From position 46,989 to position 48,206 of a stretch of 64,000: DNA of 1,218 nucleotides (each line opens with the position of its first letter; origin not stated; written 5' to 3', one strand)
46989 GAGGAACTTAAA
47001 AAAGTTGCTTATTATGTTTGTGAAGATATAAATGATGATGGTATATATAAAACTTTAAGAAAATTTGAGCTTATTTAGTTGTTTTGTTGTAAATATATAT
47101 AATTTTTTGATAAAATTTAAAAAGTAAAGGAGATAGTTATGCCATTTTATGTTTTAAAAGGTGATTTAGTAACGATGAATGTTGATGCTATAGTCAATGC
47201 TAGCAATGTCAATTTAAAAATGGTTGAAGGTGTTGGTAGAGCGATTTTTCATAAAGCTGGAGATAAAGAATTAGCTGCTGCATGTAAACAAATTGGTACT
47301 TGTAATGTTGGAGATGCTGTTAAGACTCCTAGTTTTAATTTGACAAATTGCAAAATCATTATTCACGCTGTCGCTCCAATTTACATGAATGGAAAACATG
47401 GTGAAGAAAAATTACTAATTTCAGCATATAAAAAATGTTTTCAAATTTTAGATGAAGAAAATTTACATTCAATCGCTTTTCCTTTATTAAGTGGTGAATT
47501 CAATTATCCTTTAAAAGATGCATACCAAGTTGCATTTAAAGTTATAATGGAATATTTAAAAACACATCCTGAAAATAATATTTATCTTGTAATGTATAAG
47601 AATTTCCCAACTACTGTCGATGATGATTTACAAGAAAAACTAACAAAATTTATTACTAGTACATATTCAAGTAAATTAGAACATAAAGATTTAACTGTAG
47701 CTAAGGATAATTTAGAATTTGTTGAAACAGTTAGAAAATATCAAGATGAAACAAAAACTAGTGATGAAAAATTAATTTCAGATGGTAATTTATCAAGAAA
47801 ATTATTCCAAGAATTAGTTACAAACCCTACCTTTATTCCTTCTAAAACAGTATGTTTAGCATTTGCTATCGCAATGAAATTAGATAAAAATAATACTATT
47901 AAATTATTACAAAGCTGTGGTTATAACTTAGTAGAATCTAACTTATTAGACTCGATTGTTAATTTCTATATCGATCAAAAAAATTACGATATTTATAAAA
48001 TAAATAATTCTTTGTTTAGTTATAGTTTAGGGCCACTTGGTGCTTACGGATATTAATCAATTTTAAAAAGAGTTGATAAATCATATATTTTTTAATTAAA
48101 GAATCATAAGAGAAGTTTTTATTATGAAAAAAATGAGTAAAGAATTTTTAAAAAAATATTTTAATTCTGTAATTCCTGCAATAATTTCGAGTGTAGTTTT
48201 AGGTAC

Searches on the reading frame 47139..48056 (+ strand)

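Call 67: search_protein_families(library=pfam, proteins=[window:47139-48056:+], max_evalue=0.00001)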
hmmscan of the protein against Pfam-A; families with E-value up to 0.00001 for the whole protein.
window:47139-48056:+ (305 aa): 1 family
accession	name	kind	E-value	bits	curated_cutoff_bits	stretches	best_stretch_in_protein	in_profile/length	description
PF01661.27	Macro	-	8e-28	97.2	22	1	19-132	1-118/118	Macro domain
